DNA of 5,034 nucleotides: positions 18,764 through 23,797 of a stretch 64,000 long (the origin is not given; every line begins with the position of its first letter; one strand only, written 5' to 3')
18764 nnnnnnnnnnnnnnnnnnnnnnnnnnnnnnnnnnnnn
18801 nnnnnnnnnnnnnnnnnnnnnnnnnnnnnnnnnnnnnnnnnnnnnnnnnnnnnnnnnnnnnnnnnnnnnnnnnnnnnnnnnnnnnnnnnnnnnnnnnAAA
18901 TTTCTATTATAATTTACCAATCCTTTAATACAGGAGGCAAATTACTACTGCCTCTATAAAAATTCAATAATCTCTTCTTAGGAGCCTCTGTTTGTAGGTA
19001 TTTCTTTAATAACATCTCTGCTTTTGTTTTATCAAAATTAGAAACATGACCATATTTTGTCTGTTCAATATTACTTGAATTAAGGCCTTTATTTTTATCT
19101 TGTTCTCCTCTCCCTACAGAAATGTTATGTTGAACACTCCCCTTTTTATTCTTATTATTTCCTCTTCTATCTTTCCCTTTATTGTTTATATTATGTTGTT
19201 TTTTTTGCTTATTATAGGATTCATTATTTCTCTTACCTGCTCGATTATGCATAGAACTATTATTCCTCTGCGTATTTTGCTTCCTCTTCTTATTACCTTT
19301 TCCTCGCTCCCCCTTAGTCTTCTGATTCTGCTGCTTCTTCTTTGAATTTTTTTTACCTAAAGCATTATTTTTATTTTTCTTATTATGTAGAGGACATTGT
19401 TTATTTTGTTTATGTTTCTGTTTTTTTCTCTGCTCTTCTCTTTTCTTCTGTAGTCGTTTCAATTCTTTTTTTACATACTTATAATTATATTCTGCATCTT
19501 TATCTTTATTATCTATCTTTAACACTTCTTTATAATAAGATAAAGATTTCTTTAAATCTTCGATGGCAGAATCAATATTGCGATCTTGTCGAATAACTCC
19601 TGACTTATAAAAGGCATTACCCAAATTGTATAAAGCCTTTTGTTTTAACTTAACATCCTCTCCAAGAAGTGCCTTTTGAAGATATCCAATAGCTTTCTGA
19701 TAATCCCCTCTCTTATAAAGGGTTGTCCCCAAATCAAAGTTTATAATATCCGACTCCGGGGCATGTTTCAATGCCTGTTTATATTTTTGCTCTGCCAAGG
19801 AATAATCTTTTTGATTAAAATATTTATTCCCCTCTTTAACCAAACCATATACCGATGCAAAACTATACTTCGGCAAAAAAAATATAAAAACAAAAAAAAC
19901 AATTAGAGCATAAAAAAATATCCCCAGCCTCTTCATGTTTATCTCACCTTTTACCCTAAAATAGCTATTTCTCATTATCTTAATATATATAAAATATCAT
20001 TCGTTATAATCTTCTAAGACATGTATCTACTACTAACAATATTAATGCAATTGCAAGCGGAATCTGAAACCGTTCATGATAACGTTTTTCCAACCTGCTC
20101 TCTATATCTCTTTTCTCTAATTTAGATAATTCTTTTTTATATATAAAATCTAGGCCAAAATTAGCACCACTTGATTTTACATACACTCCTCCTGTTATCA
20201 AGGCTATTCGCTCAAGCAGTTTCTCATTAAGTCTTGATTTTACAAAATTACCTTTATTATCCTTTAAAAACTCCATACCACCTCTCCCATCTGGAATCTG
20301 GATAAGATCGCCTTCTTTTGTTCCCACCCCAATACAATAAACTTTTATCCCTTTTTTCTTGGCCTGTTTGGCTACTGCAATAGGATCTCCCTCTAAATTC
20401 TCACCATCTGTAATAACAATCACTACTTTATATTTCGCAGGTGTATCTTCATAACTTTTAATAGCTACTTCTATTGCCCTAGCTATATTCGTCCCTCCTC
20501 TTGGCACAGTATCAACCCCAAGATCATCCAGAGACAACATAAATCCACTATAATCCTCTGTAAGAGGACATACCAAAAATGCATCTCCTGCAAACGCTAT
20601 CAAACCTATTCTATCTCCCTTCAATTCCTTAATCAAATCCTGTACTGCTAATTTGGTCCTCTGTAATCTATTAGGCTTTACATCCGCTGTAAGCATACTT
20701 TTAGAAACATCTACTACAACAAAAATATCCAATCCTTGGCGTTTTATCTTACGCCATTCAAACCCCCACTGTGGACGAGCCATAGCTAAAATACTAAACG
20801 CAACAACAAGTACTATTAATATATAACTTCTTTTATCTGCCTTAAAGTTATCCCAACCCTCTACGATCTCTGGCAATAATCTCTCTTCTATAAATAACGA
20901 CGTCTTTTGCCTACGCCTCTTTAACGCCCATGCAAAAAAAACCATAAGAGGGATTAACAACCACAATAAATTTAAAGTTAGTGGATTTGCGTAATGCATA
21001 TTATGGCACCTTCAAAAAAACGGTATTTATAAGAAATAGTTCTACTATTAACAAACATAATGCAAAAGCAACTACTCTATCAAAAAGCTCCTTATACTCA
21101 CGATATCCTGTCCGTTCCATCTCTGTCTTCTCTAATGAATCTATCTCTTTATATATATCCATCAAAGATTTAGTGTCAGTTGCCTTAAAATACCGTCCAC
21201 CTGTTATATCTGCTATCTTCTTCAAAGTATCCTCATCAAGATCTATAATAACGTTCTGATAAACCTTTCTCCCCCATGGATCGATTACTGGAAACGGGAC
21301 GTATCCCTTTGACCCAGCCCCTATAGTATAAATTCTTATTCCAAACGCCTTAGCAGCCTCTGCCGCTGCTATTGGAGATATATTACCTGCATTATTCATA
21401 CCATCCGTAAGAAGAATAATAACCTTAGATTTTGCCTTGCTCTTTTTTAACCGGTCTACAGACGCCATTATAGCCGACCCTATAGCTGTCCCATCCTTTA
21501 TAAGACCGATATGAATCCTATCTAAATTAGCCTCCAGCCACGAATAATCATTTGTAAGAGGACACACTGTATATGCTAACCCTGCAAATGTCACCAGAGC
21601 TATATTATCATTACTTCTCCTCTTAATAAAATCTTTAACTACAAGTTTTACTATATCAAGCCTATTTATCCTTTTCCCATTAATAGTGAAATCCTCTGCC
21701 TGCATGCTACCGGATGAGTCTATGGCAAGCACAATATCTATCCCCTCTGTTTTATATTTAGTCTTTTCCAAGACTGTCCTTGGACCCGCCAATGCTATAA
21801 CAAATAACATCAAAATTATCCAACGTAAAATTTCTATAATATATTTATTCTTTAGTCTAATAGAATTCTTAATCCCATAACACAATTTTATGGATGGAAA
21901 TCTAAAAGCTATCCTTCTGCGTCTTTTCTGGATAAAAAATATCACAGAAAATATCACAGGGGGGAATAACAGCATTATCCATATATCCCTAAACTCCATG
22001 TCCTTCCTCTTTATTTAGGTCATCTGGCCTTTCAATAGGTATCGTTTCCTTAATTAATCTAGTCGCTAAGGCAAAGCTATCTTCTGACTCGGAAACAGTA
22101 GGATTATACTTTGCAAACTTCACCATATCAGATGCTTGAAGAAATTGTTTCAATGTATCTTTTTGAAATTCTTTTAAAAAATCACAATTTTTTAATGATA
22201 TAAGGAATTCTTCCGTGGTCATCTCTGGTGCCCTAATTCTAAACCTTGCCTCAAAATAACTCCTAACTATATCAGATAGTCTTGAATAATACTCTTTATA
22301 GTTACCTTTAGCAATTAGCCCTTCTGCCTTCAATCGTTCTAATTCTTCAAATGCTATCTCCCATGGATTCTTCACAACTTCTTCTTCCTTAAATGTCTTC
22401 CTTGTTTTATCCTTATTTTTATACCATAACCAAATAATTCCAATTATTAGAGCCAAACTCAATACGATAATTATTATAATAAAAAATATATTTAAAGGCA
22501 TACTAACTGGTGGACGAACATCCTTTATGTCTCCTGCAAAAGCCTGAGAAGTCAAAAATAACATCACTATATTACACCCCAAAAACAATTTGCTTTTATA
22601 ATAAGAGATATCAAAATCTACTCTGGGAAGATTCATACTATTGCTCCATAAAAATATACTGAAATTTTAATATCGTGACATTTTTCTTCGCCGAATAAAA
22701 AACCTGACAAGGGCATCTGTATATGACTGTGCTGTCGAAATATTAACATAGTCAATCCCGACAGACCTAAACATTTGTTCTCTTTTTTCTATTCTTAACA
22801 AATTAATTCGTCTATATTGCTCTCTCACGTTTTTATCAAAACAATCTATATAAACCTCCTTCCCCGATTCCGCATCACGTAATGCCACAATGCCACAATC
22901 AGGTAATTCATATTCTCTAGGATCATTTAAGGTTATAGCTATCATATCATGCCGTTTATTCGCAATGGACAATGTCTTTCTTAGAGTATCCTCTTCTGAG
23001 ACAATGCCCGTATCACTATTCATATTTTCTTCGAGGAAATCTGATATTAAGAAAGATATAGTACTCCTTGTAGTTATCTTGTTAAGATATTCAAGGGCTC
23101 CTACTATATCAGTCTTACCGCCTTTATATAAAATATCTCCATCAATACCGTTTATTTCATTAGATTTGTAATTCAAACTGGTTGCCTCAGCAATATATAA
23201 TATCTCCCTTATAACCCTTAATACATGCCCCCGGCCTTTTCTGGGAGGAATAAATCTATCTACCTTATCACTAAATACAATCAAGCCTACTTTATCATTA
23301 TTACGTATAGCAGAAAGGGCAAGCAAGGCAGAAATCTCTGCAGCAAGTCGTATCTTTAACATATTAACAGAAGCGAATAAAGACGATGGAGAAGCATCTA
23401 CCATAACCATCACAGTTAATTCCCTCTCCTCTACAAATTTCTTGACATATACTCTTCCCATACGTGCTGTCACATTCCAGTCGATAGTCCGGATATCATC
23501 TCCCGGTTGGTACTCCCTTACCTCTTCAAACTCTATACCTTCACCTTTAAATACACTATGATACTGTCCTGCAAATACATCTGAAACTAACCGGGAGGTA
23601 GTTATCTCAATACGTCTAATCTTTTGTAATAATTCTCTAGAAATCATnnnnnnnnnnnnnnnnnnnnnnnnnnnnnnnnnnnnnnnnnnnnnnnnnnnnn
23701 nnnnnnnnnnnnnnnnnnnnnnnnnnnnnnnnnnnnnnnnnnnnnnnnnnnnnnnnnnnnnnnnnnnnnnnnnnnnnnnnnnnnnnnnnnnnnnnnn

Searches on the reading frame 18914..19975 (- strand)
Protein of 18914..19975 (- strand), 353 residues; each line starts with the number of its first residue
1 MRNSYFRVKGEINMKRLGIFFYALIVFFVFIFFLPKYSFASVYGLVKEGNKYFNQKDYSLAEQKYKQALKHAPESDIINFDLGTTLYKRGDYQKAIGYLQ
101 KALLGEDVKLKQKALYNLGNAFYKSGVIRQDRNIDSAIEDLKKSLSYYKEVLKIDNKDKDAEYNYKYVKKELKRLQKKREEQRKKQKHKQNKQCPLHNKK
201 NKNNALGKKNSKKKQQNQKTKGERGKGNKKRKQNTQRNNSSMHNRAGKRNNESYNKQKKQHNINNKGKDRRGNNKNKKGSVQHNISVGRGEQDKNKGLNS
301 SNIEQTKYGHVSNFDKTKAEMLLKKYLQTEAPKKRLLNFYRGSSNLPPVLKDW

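Call 71: search_protein_families(library=pfam, proteins=[window:18914-19975:-], max_evalue=0.0001)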
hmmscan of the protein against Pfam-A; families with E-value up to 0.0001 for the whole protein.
window:18914-19975:- (353 aa): 9 families
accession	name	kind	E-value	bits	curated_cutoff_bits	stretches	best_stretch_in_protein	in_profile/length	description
PF07719.23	TPR_2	-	1.4e-14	53.3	27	0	44-74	3-33/34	Tetratricopeptide repeat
PF00515.34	TPR_1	-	1e-12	47.7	27.8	0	49-74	8-33/34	Tetratricopeptide repeat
PF13432.12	TPR_16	-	1.9e-09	38.2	32.7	1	47-103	2-58/65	Tetratricopeptide repeat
PF14559.12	TPR_19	-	8.7e-09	36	25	1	55-104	4-53/68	Tetratricopeptide repeat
PF13424.12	TPR_12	-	1.8e-06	28.5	30.1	0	52-103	13-72/77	Tetratricopeptide repeat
PF13176.12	TPR_7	-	2.2e-06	27.7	27.9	0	82-103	5-26/36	Tetratricopeptide repeat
PF13414.12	TPR_11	-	8.6e-06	25.8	26.8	0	49-90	1-42/42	TPR repeat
PF13374.12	TPR_10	-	1.6e-05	25.2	27.5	0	81-103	7-29/42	Tetratricopeptide repeat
PF24575.1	TPR_Slam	-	4e-05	24.4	35.2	0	52-95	57-100/104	Surface lipoprotein assembly modifier, N-terminal TPR repeats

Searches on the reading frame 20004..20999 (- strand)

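Call 71: search_protein_families(library=pfam, proteins=[window:20004-20999:-], max_evalue=0.0001)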
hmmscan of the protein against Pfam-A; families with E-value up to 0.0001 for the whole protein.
window:20004-20999:- (331 aa): 3 families
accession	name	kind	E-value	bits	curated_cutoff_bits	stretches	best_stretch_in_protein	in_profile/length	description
PF13519.12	VWA_2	-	2e-22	80.2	27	1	93-200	2-107/107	von Willebrand factor type A domain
PF00092.34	VWA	-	6.5e-21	75.7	23.8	1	91-228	1-142/174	von Willebrand factor type A domain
PF07584.16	BatA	-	8.1e-05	23.4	25.9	1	1-76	1-77/77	Aerotolerance regulator N-terminal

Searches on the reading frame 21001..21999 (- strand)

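Call 71: search_protein_families(library=pfam, proteins=[window:21001-21999:-], max_evalue=0.0001)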
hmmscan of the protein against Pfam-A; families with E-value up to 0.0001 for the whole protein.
window:21001-21999:- (332 aa): 4 families
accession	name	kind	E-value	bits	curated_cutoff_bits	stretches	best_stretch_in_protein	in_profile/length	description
PF00092.34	VWA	-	6.9e-24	85.4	23.8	1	88-284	1-173/174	von Willebrand factor type A domain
PF13519.12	VWA_2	-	4.6e-18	66.3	27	1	89-200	1-106/107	von Willebrand factor type A domain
PF06707.17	DUF1194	-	8.6e-07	28.8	27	0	169-226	93-152/206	Protein of unknown function (DUF1194)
PF07584.16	BatA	-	1.7e-05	25.6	25.9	1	1-73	1-77/77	Aerotolerance regulator N-terminal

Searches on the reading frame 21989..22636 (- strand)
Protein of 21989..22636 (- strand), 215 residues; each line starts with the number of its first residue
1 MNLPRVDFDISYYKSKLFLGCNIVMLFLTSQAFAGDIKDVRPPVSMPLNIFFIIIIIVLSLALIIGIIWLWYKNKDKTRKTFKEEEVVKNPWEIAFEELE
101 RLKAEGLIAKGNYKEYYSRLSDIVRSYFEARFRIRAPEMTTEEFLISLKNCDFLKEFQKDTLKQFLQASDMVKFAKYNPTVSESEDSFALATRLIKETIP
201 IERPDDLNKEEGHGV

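Call 71: search_protein_families(library=pfam, proteins=[window:21989-22636:-], max_evalue=0.0001)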
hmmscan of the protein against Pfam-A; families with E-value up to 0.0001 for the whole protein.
window:21989-22636:- (215 aa): 1 family
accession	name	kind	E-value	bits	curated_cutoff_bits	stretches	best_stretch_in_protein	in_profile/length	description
PF14316.11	DUF4381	-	3.5e-05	24.6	27.2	1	36-196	5-144/145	Domain of unknown function (DUF4381)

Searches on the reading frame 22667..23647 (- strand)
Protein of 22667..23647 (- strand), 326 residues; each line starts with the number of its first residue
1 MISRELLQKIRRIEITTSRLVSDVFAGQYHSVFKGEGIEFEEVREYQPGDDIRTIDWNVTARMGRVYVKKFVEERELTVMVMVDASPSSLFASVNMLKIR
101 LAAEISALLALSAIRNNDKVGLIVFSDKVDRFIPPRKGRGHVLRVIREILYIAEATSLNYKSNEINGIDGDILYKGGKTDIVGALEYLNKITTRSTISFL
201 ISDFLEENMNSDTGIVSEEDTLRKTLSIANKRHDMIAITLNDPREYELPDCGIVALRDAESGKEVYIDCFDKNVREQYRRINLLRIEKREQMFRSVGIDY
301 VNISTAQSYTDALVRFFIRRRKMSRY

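Call 71: search_protein_families(library=pfam, proteins=[window:22667-23647:-], max_evalue=0.0001)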
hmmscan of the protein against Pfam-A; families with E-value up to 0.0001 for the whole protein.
window:22667-23647:- (326 aa): 2 families
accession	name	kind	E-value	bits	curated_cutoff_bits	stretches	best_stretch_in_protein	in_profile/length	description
PF01882.25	DUF58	-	6.9e-70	235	23.4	1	42-280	1-208/216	Protein of unknown function DUF58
PF13519.12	VWA_2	-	9.4e-13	49.2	27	1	79-203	1-105/107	von Willebrand factor type A domain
